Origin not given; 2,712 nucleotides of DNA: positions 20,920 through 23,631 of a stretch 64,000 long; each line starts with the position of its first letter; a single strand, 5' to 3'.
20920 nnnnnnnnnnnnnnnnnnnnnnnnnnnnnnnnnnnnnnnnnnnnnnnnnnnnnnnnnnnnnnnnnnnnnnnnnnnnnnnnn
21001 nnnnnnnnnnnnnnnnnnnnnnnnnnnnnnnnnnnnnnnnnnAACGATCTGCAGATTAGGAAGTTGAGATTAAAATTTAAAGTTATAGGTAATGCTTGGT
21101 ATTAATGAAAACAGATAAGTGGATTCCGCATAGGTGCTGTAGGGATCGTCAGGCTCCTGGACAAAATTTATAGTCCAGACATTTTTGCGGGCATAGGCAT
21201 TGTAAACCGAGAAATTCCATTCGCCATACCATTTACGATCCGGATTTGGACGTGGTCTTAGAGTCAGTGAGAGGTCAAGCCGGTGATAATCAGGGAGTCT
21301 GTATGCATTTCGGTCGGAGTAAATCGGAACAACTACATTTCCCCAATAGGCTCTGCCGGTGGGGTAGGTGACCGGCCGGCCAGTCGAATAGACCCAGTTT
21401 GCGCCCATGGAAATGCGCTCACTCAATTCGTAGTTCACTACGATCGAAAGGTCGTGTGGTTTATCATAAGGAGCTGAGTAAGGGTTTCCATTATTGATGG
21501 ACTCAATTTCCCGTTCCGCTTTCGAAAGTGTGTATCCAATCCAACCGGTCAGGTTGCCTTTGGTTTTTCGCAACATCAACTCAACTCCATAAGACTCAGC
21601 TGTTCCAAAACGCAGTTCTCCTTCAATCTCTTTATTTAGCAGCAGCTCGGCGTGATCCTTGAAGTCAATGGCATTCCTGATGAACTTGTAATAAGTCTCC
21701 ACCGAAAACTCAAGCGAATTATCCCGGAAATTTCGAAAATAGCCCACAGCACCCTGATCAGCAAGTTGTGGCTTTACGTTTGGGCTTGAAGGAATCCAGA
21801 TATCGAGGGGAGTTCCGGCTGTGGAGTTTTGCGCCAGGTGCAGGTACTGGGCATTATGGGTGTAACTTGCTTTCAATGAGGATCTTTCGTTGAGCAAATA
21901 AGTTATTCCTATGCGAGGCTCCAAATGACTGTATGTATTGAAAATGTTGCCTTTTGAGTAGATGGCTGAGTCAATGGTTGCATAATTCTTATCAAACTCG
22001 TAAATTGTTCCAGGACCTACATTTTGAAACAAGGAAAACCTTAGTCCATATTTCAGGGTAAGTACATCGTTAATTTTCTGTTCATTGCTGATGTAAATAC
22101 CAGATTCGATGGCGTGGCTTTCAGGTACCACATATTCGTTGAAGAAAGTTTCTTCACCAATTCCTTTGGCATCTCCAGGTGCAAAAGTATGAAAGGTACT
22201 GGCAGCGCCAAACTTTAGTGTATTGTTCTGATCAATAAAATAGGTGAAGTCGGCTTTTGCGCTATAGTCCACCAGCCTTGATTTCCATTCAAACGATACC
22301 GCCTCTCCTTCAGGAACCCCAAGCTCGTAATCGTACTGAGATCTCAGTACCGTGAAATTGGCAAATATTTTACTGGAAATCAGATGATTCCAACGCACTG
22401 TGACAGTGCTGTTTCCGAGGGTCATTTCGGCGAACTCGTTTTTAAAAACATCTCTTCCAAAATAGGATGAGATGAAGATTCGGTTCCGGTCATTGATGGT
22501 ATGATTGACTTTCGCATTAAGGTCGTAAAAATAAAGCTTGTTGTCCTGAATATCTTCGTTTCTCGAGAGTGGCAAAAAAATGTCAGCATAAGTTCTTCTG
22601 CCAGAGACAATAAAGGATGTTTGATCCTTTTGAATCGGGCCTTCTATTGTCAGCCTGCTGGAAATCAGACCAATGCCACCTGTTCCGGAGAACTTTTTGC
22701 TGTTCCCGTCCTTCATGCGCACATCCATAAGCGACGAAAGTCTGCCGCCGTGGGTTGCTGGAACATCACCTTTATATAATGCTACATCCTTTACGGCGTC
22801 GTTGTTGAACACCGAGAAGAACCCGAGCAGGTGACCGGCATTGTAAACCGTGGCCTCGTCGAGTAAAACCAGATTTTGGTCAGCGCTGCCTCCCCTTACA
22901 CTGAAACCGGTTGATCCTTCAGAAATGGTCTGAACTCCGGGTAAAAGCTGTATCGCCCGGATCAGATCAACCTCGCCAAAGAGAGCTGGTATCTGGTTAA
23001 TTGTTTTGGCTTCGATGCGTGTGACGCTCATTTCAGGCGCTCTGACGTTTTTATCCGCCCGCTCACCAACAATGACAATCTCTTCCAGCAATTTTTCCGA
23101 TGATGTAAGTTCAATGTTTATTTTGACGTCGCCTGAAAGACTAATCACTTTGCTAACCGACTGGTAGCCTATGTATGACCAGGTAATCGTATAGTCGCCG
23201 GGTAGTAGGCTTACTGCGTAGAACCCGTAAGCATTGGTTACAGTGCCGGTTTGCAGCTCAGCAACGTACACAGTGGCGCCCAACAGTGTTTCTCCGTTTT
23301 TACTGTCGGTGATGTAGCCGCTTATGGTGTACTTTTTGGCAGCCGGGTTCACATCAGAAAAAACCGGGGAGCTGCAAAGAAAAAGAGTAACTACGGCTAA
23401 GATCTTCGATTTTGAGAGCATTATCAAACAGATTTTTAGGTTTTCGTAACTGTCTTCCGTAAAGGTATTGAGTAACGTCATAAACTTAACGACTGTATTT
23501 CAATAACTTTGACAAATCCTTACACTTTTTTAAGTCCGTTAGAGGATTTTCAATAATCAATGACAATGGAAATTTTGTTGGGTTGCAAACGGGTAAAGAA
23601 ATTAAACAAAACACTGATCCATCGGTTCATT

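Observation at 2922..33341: The same uncharacterised ~290-aa module sits directly upstream of the T9SS CTD in four otherwise unrelated giant proteins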

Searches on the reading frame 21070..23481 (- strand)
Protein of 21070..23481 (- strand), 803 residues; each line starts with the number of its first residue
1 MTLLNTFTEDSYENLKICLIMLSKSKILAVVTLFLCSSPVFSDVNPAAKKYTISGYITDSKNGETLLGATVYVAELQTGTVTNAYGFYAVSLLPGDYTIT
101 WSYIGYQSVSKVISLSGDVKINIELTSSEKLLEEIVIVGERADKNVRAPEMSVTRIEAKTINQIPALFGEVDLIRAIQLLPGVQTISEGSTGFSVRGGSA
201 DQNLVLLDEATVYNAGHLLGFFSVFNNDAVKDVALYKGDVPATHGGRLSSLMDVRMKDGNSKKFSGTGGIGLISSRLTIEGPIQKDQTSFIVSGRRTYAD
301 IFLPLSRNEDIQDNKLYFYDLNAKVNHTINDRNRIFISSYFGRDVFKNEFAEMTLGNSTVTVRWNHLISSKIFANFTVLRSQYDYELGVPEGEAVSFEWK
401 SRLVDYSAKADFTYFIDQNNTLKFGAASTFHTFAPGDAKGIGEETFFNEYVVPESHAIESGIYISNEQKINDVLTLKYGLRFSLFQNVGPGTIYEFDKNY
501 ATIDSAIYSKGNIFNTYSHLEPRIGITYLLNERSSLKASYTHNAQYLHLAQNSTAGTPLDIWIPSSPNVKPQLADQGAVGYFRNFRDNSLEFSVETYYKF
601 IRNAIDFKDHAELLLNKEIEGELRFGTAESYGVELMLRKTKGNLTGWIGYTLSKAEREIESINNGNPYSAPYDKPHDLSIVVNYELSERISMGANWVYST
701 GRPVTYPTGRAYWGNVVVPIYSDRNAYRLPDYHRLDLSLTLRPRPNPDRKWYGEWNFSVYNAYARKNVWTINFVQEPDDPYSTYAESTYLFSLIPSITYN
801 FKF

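Call 22: search_protein_families(library=pfam, proteins=[window:21070-23481:-], max_evalue=0.001)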
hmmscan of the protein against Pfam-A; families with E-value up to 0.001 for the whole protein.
window:21070-23481:- (803 aa): 4 families
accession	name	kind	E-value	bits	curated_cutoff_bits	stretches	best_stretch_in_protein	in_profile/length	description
PF13715.12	CarbopepD_reg_2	-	1.3e-19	70.5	32.2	1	53-137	1-88/88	CarboxypepD_reg-like domain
PF13620.12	CarboxypepD_reg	-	6e-13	49.4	32.3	1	52-125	1-81/82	Carboxypeptidase regulatory-like domain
PF25183.1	OMP_b-brl_4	-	2.9e-07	29.7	30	1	424-543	338-461/838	Outer membrane beta barrel domain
PF07715.20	Plug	-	1.6e-06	29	23.9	1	151-246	7-101/107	TonB-dependent Receptor Plug Domain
